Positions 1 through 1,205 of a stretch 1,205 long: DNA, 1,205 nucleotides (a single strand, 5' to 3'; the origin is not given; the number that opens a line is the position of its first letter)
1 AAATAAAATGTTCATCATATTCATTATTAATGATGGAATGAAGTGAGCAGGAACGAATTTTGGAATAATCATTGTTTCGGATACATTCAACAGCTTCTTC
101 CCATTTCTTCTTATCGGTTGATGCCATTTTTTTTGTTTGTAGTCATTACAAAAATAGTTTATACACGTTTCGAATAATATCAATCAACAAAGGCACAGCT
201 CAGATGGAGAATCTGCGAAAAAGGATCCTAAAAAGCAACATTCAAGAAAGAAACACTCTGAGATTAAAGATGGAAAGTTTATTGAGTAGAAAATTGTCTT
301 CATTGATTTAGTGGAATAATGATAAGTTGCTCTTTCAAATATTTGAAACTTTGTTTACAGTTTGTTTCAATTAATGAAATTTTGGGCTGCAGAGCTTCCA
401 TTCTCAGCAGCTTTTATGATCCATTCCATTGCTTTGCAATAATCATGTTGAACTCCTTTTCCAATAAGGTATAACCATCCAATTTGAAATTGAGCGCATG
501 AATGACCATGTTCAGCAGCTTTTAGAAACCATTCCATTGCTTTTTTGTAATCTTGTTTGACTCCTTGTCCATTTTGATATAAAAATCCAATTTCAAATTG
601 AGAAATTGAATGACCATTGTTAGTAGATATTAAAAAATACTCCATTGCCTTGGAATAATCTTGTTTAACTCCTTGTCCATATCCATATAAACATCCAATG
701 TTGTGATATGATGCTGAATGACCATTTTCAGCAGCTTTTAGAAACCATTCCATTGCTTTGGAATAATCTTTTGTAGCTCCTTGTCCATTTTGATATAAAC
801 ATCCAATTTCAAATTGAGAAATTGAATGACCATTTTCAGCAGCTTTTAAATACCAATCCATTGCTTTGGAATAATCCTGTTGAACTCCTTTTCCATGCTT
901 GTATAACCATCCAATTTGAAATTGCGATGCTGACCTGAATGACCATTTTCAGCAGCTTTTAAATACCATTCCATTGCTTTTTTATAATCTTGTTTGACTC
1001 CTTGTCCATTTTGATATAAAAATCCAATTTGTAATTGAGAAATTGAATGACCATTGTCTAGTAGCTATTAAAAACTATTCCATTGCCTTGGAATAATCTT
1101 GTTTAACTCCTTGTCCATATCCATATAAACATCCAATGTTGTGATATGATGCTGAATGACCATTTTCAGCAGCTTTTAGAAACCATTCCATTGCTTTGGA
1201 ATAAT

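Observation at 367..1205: Recently duplicated four-repeat block gives a higher-order repeat inside an SLR gene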

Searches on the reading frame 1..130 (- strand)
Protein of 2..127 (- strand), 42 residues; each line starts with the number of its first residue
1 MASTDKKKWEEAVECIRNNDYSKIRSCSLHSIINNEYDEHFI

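Call 8: search_protein_families(library=pfam, proteins=[window:1-130:-], max_evalue=1)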
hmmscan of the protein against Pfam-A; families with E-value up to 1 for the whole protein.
window:1-130:- (43 aa): 1 family
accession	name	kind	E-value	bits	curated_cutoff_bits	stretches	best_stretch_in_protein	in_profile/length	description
PF18228.7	CdiI_N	-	0.089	13.1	25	1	7-40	12-43/108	CdiI N-terminal domain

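Call 20: find_homologous_proteins(query=window:2-127:-, max_evalue=10)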
Query seq(42 aa): no candidate shares three 5-residue words with the query. No homologue found.

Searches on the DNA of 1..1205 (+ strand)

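Call 10: search_dna_similar(query=window:1-1205:+, collection=phages, mode=distant)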
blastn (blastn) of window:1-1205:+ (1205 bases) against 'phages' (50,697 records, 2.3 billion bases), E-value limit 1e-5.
No match.

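Call 11: search_dna_similar(query=window:1-1205:+, collection=plasmids, mode=distant)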
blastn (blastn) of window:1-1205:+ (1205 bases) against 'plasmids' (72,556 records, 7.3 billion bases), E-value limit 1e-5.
Records with a match: 6; places in all: 9; records where one place covers at least 80% of the query: 0.
Best place of each record, by identity: 80-90% 3; 60-80% 3.
By first word of the organism name: Acinetobacter 3; Psychrobacter 2; Legionella 1.
By predicted mobility (MOB-suite, as given by PLSDB): mobilizable 3; non-mobilizable 2; conjugative 1.
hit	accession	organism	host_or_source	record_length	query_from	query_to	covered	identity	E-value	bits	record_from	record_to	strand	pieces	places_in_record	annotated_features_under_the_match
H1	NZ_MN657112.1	Psychrobacter sp.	-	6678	406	1110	54%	66.0%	3e-15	159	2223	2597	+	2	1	SEL1-like repeat protein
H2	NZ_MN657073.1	Psychrobacter sp.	-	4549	406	1027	52%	64.1%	2e-16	96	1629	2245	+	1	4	SEL1-like repeat protein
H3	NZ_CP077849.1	Acinetobacter baumannii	Homo sapiens,Rectal swab_P28_BU14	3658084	506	1008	11%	81.9%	1e-7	128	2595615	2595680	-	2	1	none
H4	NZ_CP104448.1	Acinetobacter baumannii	Homo sapiens,sputum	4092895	506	1008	11%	81.9%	1e-7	128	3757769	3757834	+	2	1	none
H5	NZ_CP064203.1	Acinetobacter baumannii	Homo sapiens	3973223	506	1008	11%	81.9%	1e-7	128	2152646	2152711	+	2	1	none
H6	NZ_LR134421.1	Legionella adelaidensis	environmental,Cooling tower water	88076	943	1040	8%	73.5%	4e-6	61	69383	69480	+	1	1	SEL1-like repeat protein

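Call 35: search_rna_families(source=window, threshold=evalue, max_evalue=1)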
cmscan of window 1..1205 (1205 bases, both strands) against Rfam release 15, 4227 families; matches with E-value up to 1: 1.
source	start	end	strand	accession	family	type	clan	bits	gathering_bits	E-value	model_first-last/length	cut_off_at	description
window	588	653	-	RF03189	mir-1175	Gene; miRNA;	-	20.4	51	0.1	1-72/72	no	mir-1175 microRNA precursor family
